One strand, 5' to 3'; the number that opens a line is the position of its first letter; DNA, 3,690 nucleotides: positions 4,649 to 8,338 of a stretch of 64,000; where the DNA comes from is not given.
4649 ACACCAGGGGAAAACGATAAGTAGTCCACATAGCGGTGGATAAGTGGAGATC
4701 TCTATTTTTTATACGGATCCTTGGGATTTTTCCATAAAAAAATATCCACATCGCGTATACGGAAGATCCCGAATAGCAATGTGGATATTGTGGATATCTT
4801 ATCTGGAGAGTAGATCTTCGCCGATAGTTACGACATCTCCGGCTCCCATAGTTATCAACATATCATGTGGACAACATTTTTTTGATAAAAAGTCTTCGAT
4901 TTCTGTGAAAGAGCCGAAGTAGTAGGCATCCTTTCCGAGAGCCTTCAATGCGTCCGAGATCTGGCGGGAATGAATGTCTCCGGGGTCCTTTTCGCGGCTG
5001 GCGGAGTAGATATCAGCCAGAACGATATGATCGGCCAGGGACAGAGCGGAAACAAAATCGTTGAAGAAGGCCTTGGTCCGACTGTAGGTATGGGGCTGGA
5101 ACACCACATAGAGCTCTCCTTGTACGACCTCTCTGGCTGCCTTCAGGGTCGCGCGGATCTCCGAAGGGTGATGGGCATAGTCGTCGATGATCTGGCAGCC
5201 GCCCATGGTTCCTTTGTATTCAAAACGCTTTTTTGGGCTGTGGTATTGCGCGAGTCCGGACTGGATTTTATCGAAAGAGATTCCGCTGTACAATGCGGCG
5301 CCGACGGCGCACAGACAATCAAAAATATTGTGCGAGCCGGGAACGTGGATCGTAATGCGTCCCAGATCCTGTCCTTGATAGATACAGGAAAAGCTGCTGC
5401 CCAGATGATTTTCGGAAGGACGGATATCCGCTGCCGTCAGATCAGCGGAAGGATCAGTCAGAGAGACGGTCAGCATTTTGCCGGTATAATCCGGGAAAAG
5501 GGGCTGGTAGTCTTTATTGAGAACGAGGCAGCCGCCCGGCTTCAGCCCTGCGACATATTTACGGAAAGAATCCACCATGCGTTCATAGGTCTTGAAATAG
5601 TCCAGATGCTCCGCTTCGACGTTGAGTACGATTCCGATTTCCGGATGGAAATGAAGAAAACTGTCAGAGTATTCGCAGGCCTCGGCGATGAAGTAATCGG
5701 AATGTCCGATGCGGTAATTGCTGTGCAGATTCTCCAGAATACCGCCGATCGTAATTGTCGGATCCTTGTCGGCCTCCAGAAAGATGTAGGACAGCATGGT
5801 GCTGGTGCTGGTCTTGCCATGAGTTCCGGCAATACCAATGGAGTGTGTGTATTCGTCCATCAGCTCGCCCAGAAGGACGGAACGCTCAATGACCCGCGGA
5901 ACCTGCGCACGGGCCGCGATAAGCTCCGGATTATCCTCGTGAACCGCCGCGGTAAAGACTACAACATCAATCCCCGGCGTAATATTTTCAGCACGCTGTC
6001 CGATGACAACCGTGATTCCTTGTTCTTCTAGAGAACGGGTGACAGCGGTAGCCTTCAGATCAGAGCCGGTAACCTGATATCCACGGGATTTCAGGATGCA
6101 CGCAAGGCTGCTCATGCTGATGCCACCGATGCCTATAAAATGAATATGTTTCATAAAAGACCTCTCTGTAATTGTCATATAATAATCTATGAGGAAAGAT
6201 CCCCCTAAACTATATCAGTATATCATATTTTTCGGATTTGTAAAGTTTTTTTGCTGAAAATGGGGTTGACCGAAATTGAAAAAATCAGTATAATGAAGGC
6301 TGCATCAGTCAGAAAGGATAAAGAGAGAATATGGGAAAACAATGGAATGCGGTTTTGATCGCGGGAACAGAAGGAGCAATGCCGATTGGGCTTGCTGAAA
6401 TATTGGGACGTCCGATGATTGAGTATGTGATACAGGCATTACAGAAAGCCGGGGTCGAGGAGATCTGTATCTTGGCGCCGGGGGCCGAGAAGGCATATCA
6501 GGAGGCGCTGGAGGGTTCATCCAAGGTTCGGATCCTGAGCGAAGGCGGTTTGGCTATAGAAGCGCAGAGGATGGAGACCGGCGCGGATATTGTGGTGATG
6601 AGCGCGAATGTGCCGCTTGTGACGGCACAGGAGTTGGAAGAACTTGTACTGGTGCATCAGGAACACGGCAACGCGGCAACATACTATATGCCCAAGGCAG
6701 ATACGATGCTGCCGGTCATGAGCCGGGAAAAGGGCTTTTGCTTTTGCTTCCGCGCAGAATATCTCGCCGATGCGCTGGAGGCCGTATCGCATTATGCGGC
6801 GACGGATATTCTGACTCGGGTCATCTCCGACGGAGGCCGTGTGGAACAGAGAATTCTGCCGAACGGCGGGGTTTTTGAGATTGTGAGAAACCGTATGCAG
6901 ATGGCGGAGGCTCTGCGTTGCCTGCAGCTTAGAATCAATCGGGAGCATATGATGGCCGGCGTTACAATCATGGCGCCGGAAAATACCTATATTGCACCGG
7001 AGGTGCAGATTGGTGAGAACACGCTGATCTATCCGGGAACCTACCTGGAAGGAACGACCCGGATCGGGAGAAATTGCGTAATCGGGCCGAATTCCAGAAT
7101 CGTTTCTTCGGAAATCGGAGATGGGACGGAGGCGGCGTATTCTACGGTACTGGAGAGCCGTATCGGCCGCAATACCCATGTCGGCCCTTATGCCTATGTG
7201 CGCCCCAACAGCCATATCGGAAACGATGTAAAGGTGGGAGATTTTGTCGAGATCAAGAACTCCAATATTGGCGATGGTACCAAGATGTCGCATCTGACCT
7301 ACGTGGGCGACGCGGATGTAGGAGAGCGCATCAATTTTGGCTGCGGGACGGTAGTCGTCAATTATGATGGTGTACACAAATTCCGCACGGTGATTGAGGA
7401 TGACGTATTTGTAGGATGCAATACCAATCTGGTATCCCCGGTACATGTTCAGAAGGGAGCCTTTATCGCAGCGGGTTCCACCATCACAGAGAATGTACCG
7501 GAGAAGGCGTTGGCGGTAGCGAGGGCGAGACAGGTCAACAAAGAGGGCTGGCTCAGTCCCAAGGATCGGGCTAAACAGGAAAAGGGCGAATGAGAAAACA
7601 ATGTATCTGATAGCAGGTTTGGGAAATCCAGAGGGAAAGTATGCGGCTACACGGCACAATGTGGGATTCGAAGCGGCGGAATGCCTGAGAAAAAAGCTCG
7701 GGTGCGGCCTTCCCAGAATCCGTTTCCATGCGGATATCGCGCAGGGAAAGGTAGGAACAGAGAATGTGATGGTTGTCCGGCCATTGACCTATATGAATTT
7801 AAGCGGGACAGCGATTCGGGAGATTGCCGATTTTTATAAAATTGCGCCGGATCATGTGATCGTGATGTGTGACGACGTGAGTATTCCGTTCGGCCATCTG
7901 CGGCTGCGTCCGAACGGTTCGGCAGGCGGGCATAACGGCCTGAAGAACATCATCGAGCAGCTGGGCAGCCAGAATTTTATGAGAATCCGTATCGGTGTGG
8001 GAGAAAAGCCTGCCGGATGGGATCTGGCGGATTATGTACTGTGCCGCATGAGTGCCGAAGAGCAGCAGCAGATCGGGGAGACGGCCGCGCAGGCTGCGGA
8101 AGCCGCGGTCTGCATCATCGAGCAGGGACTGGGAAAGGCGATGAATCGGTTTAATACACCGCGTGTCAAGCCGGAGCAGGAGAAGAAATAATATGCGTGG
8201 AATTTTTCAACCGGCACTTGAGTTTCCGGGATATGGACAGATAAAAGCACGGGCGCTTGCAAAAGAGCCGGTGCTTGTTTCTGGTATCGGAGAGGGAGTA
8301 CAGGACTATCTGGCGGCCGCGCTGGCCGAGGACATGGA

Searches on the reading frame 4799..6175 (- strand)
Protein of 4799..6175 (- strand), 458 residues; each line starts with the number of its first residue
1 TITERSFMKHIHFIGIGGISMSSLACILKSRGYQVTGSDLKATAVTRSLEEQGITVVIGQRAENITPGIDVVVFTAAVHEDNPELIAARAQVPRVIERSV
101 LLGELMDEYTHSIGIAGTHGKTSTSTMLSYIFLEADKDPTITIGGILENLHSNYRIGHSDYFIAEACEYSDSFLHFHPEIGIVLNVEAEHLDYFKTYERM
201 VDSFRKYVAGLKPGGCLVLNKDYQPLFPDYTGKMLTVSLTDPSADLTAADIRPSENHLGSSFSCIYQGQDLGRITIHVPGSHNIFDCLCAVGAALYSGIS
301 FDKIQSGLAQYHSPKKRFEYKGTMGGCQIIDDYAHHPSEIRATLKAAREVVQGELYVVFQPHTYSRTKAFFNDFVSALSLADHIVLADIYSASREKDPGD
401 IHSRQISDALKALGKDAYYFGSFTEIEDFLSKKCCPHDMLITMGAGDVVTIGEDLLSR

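Call 71: search_protein_families(library=pfam, proteins=[window:4799-6175:-], max_evalue=0.001)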
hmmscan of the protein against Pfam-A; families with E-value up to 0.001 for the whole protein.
window:4799-6175:- (458 aa): 3 families
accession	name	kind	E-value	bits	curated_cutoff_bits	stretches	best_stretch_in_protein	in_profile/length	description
PF01225.30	Mur_ligase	-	4.4e-27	94.7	21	1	10-109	1-94/95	Mur ligase family, catalytic domain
PF02875.26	Mur_ligase_C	-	1.6e-22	81.1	28.4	1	317-446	2-127/127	Mur ligase, glutamate ligase domain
PF08245.18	Mur_ligase_M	-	3.2e-21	76.7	24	1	115-294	1-200/200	Mur ligase middle domain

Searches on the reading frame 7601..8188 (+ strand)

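Call 71: search_protein_families(library=pfam, proteins=[window:7601-8188:+], max_evalue=0.001)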
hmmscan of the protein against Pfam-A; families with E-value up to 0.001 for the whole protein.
window:7601-8188:+ (196 aa): 1 family
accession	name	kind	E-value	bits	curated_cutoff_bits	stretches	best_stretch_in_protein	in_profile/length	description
PF01195.25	Pept_tRNA_hydro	-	2.3e-65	220.3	27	1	3-185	1-183/183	Peptidyl-tRNA hydrolase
